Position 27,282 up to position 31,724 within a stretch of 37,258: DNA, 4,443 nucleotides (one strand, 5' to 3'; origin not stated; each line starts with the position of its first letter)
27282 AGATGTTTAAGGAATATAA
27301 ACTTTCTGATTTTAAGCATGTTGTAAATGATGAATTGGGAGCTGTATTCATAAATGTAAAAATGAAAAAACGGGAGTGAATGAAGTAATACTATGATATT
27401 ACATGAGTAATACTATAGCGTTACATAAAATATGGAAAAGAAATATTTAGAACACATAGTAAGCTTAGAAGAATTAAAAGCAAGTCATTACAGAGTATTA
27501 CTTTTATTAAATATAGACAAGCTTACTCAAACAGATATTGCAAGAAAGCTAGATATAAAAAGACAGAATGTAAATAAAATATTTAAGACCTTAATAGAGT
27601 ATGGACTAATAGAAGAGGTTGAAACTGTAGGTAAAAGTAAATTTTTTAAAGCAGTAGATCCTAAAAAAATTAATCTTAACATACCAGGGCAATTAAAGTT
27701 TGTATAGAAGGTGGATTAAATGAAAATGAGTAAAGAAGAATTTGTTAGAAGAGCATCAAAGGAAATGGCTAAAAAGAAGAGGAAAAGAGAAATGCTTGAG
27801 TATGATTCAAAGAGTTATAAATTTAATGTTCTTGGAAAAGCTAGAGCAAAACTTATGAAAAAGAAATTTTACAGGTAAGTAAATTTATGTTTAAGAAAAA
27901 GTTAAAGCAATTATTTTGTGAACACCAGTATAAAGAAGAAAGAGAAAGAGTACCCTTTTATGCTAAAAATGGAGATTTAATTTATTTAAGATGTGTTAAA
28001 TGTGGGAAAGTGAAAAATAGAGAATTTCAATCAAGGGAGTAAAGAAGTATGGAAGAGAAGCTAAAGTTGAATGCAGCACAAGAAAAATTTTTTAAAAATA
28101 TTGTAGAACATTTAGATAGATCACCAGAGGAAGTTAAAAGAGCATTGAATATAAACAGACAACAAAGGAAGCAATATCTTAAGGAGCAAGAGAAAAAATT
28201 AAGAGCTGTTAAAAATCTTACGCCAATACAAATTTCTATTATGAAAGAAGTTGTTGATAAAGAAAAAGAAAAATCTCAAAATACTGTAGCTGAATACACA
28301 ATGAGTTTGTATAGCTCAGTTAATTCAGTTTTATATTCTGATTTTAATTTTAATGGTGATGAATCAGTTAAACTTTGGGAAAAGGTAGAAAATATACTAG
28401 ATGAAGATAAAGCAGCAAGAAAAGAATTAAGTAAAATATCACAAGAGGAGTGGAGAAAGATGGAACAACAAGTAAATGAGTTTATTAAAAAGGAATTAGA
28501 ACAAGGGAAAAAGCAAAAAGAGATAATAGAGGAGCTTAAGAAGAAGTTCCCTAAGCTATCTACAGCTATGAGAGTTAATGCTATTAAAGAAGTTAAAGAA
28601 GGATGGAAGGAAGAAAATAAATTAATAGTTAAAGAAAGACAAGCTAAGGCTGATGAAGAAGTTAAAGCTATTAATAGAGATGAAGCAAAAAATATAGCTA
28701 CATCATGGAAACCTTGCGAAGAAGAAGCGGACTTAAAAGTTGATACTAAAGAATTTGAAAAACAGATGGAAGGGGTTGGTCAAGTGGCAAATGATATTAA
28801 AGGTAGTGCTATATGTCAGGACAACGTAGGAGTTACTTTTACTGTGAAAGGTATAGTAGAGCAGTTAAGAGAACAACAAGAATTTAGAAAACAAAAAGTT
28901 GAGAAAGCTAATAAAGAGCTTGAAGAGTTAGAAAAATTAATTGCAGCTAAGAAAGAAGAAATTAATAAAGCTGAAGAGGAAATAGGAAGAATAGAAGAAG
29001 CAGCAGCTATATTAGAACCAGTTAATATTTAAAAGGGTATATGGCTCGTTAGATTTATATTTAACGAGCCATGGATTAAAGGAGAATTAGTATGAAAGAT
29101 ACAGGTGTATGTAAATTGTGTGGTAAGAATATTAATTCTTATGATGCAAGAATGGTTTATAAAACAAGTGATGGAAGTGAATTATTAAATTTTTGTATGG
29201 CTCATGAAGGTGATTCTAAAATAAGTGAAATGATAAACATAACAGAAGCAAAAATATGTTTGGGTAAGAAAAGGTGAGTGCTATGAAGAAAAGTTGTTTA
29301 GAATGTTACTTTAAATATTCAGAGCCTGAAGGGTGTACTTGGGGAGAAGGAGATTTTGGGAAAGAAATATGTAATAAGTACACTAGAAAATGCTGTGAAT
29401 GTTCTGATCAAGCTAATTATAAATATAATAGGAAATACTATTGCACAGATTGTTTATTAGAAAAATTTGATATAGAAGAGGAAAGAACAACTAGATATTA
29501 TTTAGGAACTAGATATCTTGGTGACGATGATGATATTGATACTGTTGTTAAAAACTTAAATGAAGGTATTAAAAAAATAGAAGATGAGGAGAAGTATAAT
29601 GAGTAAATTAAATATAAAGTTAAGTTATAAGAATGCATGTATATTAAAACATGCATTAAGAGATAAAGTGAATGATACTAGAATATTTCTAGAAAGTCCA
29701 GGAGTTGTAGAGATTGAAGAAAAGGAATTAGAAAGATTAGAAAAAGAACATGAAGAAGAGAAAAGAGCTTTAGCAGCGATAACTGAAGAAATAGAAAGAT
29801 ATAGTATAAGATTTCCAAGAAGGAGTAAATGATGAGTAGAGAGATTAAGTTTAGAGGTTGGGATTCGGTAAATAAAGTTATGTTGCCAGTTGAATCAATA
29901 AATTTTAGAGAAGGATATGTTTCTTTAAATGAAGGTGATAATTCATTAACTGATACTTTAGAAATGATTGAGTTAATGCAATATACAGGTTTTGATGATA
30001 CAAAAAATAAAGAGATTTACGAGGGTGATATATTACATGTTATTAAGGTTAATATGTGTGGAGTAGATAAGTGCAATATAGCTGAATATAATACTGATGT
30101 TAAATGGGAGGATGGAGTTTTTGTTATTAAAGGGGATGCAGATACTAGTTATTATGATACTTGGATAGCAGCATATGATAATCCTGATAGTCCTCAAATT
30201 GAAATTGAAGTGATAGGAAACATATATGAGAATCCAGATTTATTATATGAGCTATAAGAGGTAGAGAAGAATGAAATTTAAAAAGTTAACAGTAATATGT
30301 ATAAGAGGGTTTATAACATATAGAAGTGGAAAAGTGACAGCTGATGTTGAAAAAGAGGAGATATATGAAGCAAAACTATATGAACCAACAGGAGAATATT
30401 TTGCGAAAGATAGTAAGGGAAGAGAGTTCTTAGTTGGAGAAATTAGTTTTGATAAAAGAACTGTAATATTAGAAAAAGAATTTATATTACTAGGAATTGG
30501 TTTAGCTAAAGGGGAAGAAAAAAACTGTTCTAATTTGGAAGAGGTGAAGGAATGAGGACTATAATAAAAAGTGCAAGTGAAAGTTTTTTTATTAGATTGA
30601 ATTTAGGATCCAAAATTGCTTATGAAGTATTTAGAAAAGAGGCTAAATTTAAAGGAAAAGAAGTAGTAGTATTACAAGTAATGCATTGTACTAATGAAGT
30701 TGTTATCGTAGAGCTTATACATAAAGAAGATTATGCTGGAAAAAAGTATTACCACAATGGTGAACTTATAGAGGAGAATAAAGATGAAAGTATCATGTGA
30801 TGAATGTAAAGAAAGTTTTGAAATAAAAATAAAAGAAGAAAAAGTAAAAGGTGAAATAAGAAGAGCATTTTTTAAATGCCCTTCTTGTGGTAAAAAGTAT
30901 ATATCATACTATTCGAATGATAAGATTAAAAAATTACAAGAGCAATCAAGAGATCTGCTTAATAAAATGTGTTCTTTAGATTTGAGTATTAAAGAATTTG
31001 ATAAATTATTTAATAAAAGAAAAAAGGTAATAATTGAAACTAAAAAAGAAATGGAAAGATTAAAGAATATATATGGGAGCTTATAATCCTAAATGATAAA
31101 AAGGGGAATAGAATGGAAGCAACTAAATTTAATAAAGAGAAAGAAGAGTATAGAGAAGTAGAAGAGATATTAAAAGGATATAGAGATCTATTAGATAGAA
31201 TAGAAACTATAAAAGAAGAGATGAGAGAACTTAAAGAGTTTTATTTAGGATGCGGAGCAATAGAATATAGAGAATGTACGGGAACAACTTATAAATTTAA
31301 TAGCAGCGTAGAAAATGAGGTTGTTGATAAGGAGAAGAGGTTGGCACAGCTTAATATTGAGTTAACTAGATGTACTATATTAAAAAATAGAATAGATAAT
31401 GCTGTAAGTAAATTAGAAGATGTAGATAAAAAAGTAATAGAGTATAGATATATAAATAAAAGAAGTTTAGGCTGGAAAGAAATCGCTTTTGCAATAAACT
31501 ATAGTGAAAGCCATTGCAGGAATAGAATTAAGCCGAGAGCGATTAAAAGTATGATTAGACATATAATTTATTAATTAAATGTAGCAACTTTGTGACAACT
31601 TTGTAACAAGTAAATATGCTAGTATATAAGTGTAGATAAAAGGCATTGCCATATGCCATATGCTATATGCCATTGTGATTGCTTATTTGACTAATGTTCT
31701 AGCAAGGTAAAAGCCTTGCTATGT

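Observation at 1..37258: Whole window is a closed phage-plasmid: exact 99-bp end overlap, no recombinase, plasmid partition and theta replicon beside an HK97-like virion module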

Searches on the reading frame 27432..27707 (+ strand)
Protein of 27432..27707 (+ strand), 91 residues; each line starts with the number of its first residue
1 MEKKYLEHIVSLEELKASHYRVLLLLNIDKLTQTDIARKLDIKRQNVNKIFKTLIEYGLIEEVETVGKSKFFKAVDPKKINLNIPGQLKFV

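Call 6: search_protein_families(library=pfam, proteins=[window:27432-27707:+], max_evalue=0.01)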
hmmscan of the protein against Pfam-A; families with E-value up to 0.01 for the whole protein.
window:27432-27707:+ (91 aa): 15 families
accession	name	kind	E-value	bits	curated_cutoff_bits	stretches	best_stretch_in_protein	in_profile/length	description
PF12802.13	MarR_2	-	9.4e-10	39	27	1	15-64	3-54/61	MarR family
PF01978.25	TrmB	-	2.2e-09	37.4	25.6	1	12-78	6-68/68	Sugar-specific transcriptional regulator TrmB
PF13412.12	HTH_24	-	5.4e-06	26.3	21.9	1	30-61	17-48/48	Winged helix-turn-helix DNA-binding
PF13545.12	HTH_Crp_2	-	1.5e-05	25.3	27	1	30-62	22-54/70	Crp-like helix-turn-helix domain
PF01047.28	MarR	-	4.6e-05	23.7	24.6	1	19-61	5-48/59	MarR family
PF12840.13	HTH_20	-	0.00046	20.5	27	1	21-63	8-51/51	Helix-turn-helix domain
PF13463.12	HTH_27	-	0.00064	20.4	22.2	1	21-74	7-64/68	Winged helix DNA-binding domain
PF14394.12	DUF4423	-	0.001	19.4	30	1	19-68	23-73/165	Domain of unknown function (DUF4423)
PF04545.22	Sigma70_r4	-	0.0022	17.9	24.1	1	12-50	2-40/50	Sigma-70, region 4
PF10007.15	DUF2250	-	0.0024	18.4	24.4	1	34-65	26-57/93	Uncharacterized protein conserved in archaea (DUF2250)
PF25213.1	HVO_A0261_N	-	0.0035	17.6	35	1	18-64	12-58/86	HVO_A0261 N-terminal domain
PF08281.18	Sigma70_r4_2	-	0.0035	17.4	25.7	1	21-48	17-44/54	Sigma-70, region 4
PF02002.24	TFIIE_alpha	-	0.0039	17.5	22.9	1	15-63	11-60/105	TFIIE alpha subunit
PF01381.28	HTH_3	-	0.0072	16.8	23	0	30-51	9-30/55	Helix-turn-helix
PF22194.2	F-93_WHD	-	0.009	16.5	28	0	31-72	12-57/62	F-93, winged-helix domain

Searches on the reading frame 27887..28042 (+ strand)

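Call 92: search_protein_families(library=pfam, proteins=[window:27887-28042:+], max_evalue=0.05)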
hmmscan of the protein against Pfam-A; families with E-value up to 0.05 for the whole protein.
window:27887-28042:+ (51 aa): 1 family
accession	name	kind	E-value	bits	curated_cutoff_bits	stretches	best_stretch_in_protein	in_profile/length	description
PF22912.2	zf-DPOE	-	0.036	14.7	21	0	34-49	5-20/58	Zinc finger domain of DNA polymerase-epsilon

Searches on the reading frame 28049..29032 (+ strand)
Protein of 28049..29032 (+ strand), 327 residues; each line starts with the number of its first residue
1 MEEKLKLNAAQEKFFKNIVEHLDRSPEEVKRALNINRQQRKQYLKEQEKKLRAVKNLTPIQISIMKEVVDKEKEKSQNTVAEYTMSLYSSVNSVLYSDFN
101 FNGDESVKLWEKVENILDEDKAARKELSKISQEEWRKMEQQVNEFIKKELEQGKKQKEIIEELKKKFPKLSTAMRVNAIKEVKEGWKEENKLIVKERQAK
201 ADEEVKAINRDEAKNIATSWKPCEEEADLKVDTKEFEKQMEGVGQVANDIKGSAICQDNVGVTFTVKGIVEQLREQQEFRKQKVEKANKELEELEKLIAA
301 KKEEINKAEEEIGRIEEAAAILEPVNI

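Call 6: search_protein_families(library=pfam, proteins=[window:28049-29032:+], max_evalue=0.01)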
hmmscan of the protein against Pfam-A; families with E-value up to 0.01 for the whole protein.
window:28049-29032:+ (327 aa): 0 families

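Call 16: search_protein_families(library=phrogs, proteins=[window:28049-29032:+], max_evalue=0.001)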
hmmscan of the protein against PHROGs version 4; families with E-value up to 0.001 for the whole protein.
window:28049-29032:+ (327 aa): 1 family
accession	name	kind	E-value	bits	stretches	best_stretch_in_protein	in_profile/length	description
phrog_31923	-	unknown function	1.9e-161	538.5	1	1-327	14-351/351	-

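Call 55: find_encoding_contigs(protein=window:28049-29032:+, flank=1500, max_places=10)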
Protein window:28049-29032:+ (327 aa): 16 contigs read that carry it; 4 places shown.
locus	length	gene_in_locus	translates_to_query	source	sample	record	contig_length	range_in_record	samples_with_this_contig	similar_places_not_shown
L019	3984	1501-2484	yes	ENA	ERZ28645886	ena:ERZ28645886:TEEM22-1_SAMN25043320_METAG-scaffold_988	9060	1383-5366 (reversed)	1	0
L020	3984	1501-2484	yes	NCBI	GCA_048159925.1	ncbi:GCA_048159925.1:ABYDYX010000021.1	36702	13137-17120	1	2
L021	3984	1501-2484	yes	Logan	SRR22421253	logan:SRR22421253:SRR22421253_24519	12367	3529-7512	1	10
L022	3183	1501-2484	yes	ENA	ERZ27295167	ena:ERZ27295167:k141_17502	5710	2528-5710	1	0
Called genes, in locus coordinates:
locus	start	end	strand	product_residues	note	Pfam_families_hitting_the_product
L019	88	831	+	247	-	PF23343:REP_ORF2-G2P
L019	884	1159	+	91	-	PF01978:TrmB, PF13545:HTH_Crp_2 (weak), PF12802:MarR_2, PF13412:HTH_24 (weak)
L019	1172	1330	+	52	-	-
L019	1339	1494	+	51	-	-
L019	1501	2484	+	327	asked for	-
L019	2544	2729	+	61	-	-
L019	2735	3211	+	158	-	-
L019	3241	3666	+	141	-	PF09643:YopX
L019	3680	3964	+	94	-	-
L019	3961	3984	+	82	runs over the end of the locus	-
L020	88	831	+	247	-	PF23343:REP_ORF2-G2P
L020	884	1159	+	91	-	PF01978:TrmB, PF13545:HTH_Crp_2 (weak), PF12802:MarR_2, PF13412:HTH_24 (weak)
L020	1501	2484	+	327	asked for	-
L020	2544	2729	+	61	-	-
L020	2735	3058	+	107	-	-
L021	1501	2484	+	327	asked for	-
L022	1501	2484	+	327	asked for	-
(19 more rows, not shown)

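Call 57: search_protein_families(library=ncbifam, proteins=[window:28049-29032:+], max_evalue=0.01)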
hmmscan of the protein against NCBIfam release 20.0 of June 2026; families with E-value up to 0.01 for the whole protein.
window:28049-29032:+ (327 aa): 0 families

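Call 106: search_protein_families(library=padloc, proteins=[window:28049-29032:+], max_evalue=0.001)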
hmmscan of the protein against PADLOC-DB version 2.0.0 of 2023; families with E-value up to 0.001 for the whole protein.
window:28049-29032:+ (327 aa): 0 families

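Call 107: find_homologous_proteins(query=window:28049-29032:+, max_evalue=0.001)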
Query window:28049-29032:+ (327 aa): 150 proteins with E <= 0.001 among 8000 candidates; the best 120 are listed.
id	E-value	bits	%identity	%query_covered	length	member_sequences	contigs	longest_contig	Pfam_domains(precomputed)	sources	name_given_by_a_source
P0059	1.3e-192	657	100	100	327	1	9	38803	-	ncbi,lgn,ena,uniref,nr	ncbi:hypothetical protein KLF46_13880 (plasmid) [Clostridium perfringens]|uniref:hypothetical protei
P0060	3.2e-192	656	100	100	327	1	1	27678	-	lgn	-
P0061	1.2e-189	647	98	100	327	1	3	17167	-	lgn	-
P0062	2.3e-189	646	98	100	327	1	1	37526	-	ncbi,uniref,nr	ncbi:hypothetical protein KLF44_16200 (plasmid) [Clostridium perfringens]|uniref:hypothetical protei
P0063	4.6e-189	645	98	100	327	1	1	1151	-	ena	-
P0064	2.7e-188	643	98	100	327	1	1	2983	-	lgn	-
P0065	9.2e-187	638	97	100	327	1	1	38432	-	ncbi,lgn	ncbi:TPA: hypothetical protein ACGA31_002765 [Clostridium perfringens]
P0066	1.2e-184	631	97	100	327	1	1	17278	-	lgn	-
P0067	1.5e-174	598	93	100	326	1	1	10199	-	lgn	-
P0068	3.3e-173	593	92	100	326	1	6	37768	-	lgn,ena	-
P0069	1.3e-172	591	89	100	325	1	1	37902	-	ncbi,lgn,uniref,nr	ncbi:hypothetical protein ELS18_13860 [Clostridium perfringens]|uniref:hypothetical protein n=1 Tax=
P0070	1.5e-172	591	90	100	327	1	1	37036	-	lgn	-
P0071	3.6e-172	590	92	100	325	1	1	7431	-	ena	-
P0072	6.8e-172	589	89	100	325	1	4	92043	-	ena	-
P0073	9.0e-172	588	91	100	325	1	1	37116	-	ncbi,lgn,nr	ncbi:TPA: hypothetical protein R9N61_002892 [Clostridium perfringens]|nr:hypothetical protein [Clost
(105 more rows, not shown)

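Call 111: search_solved_structures(query=A4, max_evalue=1)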
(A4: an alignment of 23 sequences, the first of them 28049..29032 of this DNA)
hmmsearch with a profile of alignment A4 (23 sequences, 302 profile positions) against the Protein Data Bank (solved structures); distinct sequences matched with E-value up to 1: 4.
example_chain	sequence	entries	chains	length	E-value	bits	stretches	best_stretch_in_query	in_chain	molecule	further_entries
2k6x_A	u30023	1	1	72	0.23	14.1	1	139-188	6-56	RNA polymerase sigma factor rpoD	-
7zc6_C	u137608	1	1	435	0.92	12.1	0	153-215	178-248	RnfC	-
9jhb_C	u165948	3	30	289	0.98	12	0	87-126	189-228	CRISPR-associated protein, TM1801 family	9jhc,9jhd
7kha_B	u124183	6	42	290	0.99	12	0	87-126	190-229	CRISPR-associated protein, TM1801 family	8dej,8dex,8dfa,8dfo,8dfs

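Call 118: predict_structure(alignment_id=A4)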
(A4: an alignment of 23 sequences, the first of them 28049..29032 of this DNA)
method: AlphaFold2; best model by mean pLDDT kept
length: 327 residues; sequences in the alignment: 23
mean_pLDDT: 67.6   pTM: 0.33
mean pLDDT of the five models: 67.6, 66.9, 62.8, 60.7, 56.8
residues with pLDDT >= 90: 1; 70-90: 180; 50-70: 85; < 50: 61
segments of 3 or more residues with pLDDT < 50: 1-4, 215-268
pLDDT, mean of each block of 10 residues (from residue 1): 53 64 65 77 80 67 73 71 66 70 75 79 81 84 87 83 86 82 72 64 66 46 30 38 33 31 40 70 85 87 86 79 55
secondary structure, 60 per line:
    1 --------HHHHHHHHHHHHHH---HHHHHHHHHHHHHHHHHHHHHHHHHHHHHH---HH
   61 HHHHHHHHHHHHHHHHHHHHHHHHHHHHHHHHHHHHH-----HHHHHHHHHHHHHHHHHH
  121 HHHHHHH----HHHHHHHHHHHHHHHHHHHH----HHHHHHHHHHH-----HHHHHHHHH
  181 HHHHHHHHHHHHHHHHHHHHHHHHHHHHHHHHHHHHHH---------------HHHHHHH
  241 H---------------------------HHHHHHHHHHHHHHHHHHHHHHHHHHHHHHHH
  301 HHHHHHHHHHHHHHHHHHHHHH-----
elements in order: H9-22 H26-55 H59-97 H103-127 H132-151 H156-166 H172-218 H234-241 H269-322

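Call 120: fold_search(model_id=the predicted structure, library=pdb)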
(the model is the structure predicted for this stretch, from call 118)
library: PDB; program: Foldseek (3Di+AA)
matches with E <= 10: 12; with E <= 0.001: 0
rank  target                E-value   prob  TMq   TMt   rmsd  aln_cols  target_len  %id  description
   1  4eqq_A                1.7e+00  0.18  0.11  0.31  14.0       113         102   16  Structure of Ltp, a superinfection exclusion protein from the Streptococcus thermophilus temperate phage TP-J34 (released 2013-06-05)
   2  8as8_E                4.0e+00  0.02  0.10  0.07  26.0       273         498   14  E. coli Wadjet JetABC monomer (released 2022-12-14)
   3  8i7o_C7               4.5e+00  0.04  0.13  0.17  44.9       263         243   14  In situ structure of axonemal doublet microtubules in mouse sperm with 16-nm repeat (released 2023-10-11)
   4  2v75                  4.8e+00  0.54  0.14  0.51   1.1        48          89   17  N-terminal domain of Nab2 (released 2008-01-29)
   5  5v1u_D                4.8e+00  0.47  0.14  0.52   1.4        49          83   16  TbiB1 in Complex with the TbiA(beta) Leader Peptide (released 2018-09-05)
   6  5v1u_B                5.8e+00  0.41  0.14  0.50   1.4        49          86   16  TbiB1 in Complex with the TbiA(beta) Leader Peptide (released 2018-09-05)
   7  4e1e                  7.4e+00  0.07  0.13  0.12  14.1       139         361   12  Crystal structure of Trypanosome cruzi farnesyl diphosphate synthase in complex with [2-(n-hexylamino)ethane-1,1-diyl]bi (released 2013-01-16)
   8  9cru_K                7.9e+00  0.04  0.15  0.21  58.0       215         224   17  Y20S (Sec18-Sec17-Sec9-Sso1-Snc1) EDTA - Class 1 (released 2025-08-27)
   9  9lm9_A                9.0e+00  0.05  0.11  0.09   9.4        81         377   22  Crystal structure of bvFP-Pfr21 (released 2026-01-28)
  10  2hof_B                9.0e+00  0.04  0.12  0.13  10.3       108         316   14  Crystal structure of the pre-cleavage synaptic complex in the cre-loxp site-specific recombination (released 2007-06-26)
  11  8d2z_B                9.5e+00  0.08  0.11  0.12   3.3        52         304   17  Crystal Structure of a Metallo-beta-lactamase superfamily protein from Burkholderia cenocepacia (released 2023-07-05)
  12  6zbc_D                9.5e+00  0.03  0.14  0.21  25.9       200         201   17  Merozoite surface protein 1 (MSP-1) from Plasmodium falciparum, main conformation (released 2021-05-19)

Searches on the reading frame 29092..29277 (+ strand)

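Call 92: search_protein_families(library=pfam, proteins=[window:29092-29277:+], max_evalue=0.05)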
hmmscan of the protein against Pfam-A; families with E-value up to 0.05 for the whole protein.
window:29092-29277:+ (61 aa): 4 families
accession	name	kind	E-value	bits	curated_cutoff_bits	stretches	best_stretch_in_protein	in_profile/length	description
PF25207.1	DUF7837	-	0.0089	16.4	27.8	1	4-31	5-33/47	Domain of unknown function (DUF7837)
PF24461.1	DUF7576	-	0.013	15.8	27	1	3-35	16-50/60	Family of unknown function (DUF7576)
PF11672.13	DUF3268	-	0.031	15.1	28.4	1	5-37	3-35/121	zinc-finger-containing domain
PF03691.19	UPF0167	-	0.048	13.9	25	1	3-38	19-54/174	Uncharacterised protein family (UPF0167)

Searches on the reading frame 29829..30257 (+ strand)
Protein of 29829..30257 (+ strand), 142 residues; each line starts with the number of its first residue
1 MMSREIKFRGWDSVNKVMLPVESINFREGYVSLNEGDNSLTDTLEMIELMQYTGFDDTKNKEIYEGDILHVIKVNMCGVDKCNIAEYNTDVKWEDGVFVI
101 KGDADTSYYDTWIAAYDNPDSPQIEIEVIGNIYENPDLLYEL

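Call 6: search_protein_families(library=pfam, proteins=[window:29829-30257:+], max_evalue=0.01)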
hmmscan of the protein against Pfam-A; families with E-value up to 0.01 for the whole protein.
window:29829-30257:+ (142 aa): 1 family
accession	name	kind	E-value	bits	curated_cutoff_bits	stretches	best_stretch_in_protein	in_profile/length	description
PF09643.15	YopX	-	2.5e-23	82.9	22.4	1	7-139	1-127/128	YopX protein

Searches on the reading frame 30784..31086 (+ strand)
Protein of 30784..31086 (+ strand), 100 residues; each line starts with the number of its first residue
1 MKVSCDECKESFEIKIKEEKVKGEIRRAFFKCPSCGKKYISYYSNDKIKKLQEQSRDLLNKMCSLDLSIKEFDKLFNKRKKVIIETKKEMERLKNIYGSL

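Call 93: search_protein_families(library=pfam, proteins=[window:30784-31086:+], max_evalue=0.05)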
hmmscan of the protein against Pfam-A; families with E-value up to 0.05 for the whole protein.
window:30784-31086:+ (100 aa): 14 families
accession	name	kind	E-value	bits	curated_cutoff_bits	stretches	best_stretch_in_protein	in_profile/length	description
PF13717.11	Zn_ribbon_4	-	0.00032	21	30.3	1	1-38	1-34/36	zinc-ribbon domain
PF24292.1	DUF7479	-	0.0021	18.6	27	1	2-42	2-43/60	Domain of unknown function (DUF7479)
PF13465.12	zf-H2C2_2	-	0.004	17.9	40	0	29-39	14-24/26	Zinc-finger double domain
PF13248.11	Zn_ribbon_3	-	0.004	17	27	0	30-37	3-10/26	zinc-ribbon domain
PF01155.25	HypA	-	0.0084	16.6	28.9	1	2-44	70-101/112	Hydrogenase/urease nickel incorporation, metallochaperone, hypA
PF14662.11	KASH_CCD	-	0.0088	16.5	43.3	1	48-95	118-165/191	Coiled-coil region of CCDC155 or KASH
PF08996.15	zf-DNA_Pol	-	0.009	16.2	25.7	1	2-56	16-70/186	DNA Polymerase alpha zinc finger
PF23549.1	Zn_ribbon_GRF_2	-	0.012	15.8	27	1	4-37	3-37/45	GRF-like zinc ribbon domain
PF01363.27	FYVE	-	0.016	15.7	27.8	1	4-64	10-59/67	FYVE zinc finger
PF01096.23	Zn_ribbon_TFIIS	-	0.019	15.2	21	0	30-43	1-14/39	Transcription factor S-II (TFIIS)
PF06044.18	DpnI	-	0.023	14.8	26.7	0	30-70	32-66/183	Dam-replacing family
PF11932.13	DUF3450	-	0.026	14.3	32.6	1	44-95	35-86/241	Protein of unknown function (DUF3450)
PF23137.1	HVO_0758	-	0.045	14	27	0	3-39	21-52/55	HVO_0758 mu-protein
PF23451.1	Zn_ribbon_PaaD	-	0.048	13.7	27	0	4-13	41-50/53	PaaD zinc beta ribbon domain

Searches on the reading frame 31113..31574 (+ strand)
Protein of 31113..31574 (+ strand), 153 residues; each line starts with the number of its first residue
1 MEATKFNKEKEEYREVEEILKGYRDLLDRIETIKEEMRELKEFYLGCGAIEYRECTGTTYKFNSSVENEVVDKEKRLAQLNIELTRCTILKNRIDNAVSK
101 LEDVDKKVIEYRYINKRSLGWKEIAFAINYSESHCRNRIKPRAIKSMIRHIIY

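Call 6: search_protein_families(library=pfam, proteins=[window:31113-31574:+], max_evalue=0.01)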
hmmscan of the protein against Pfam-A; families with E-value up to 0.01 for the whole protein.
window:31113-31574:+ (153 aa): 1 family
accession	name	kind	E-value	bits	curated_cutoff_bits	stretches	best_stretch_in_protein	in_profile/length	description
PF05263.17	DUF722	-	0.0011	19.5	29.8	1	58-129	41-110/134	Protein of unknown function (DUF722)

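Call 57: search_protein_families(library=ncbifam, proteins=[window:31113-31574:+], max_evalue=0.01)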
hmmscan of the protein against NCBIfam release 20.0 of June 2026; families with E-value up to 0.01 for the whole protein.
window:31113-31574:+ (153 aa): 7 families
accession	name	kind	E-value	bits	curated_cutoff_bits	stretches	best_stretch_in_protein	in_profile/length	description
TIGR01636.1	phage_rinA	subfamily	1.6e-08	34.8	31.9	1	12-145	5-126/134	phage transcriptional regulator, RinA family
TIGR02937.1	sigma70-ECF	superfamily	0.00013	21.6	42.9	1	80-145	97-159/165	sigma-70 family RNA polymerase sigma factor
NF047362.1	CT392_fam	equivalog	0.00059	18.8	160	1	4-111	89-196/383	CT392 family protein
TIGR01637.1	phage_arpU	subfamily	0.0013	18.9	43.1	1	44-145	25-124/136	ArpU family phage packaging/lysis transcriptional regulator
NF004471.0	PRK05803.1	subfamily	0.0039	16.4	252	1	86-151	162-228/235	RNA polymerase sporulation sigma factor SigK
TIGR02392.1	rpoH_proteo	equivalog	0.0063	16.2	323.1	1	66-147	184-264/270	RNA polymerase sigma factor RpoH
TIGR02846.1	spore_sigmaK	equivalog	0.0065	16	298.65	1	86-150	160-225/227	RNA polymerase sporulation sigma factor SigK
